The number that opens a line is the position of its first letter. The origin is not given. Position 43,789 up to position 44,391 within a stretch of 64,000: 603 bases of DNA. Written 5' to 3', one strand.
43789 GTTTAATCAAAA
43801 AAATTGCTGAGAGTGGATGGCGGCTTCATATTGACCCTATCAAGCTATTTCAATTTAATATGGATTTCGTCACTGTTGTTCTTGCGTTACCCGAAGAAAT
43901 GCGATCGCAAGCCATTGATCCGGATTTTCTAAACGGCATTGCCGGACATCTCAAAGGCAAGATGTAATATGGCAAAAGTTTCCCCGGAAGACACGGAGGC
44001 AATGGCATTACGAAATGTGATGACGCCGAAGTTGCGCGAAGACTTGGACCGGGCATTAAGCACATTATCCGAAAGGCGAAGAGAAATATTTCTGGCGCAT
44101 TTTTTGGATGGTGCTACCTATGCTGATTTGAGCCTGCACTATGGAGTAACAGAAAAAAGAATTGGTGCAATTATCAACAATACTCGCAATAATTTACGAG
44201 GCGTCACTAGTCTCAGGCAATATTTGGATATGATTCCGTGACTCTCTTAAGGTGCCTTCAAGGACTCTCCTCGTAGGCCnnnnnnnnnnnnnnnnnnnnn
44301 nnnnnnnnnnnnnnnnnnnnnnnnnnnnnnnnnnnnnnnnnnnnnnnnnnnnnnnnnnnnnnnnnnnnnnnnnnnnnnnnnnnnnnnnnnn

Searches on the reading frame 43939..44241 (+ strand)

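Call 3: search_protein_families(library=pfam, proteins=[window:43939-44241:+], max_evalue=0.01)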
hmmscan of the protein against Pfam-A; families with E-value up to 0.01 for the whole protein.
window:43939-44241:+ (100 aa): 3 families
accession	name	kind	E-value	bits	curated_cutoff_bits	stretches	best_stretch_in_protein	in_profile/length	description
PF08281.18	Sigma70_r4_2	-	1.4e-08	34.6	25.7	1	34-75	2-43/54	Sigma-70, region 4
PF04545.22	Sigma70_r4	-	7e-08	32.3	24.1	1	39-87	1-49/50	Sigma-70, region 4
PF08765.17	Mor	-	0.0015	18.9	24.9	1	43-85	58-98/107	Mor transcription activator family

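Call 5: search_protein_families(library=ncbifam, proteins=[window:43939-44241:+], max_evalue=0.01)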
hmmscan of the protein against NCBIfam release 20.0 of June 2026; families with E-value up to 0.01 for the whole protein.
window:43939-44241:+ (100 aa): 13 families
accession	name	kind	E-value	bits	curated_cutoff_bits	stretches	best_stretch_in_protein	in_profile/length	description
TIGR02937.1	sigma70-ECF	superfamily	1.4e-09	37.7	42.9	1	23-87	98-162/165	sigma-70 family RNA polymerase sigma factor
TIGR03001.1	Sig-70_gmx1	subfamily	2.9e-07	30.1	154.6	1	12-87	131-206/244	RNA polymerase sigma-70 factor, Myxococcales family 1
TIGR02985.1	Sig70_bacteroi1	subfamily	6.5e-06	26.4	126.4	1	17-87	87-159/162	RNA polymerase sigma-70 factor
NF005143.0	PRK06596.1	subfamily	1.3e-05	24.8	241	1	19-88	207-279/285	RNA polymerase factor sigma-32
NF009177.0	PRK12525.1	subfamily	3.5e-05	23.7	266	1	11-81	87-157/168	RNA polymerase sigma factor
NF008889.0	PRK11924.1-1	subfamily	7.4e-05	22.5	181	1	11-74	95-151/173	RNA polymerase sigma factor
NF009175.0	PRK12523.1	equivalog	9e-05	22.5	271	1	24-79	102-156/172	RNA polymerase sigma factor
TIGR02392.1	rpoH_proteo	equivalog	0.00019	21.2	323.1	1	16-87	192-265/270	RNA polymerase sigma factor RpoH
NF005385.0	PRK06930.1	subfamily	0.0003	20.5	136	1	26-83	98-155/170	positive control sigma-like factor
NF007232.0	PRK09651.1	subfamily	0.00064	19.8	185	1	6-71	84-149/173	RNA polymerase sigma factor FecI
NF004935.0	PRK06288.1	equivalog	0.001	18.7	343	1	30-88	202-260/270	RNA polymerase sigma factor WhiG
TIGR02479.1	FliA_WhiG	subfamily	0.0034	17.2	189.6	1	12-87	145-220/224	FliA/WhiG family RNA polymerase sigma factor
NF004560.0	PRK05901.1-1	equivalog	0.0069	15.5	711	1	17-97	428-516/516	RNA polymerase sigma factor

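Call 6: search_protein_families(library=padloc, proteins=[window:43939-44241:+], max_evalue=0.01)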
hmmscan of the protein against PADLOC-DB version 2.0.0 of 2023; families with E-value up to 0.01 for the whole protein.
window:43939-44241:+ (100 aa): 0 families

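Call 7: search_protein_families(library=phrogs, proteins=[window:43939-44241:+], max_evalue=0.01)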
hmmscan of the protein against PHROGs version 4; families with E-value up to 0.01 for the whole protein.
window:43939-44241:+ (100 aa): 5 families
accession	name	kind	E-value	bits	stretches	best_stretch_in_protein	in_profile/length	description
phrog_1740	-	transcription regulation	2e-05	24.3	1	31-88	157-214/567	RNA polymerase sigma factor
phrog_351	-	transcription regulation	2.2e-05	24.2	1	26-88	659-724/928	RNA polymerase sigma factor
phrog_1190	-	transcription regulation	0.00012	22.9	1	25-80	94-149/167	RNA polymerase sigma factor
phrog_11138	-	unknown function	0.00017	22.9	1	27-87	76-136/142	-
phrog_532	-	transcription regulation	0.0078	17.3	0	44-85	81-120/132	late transcriptional activator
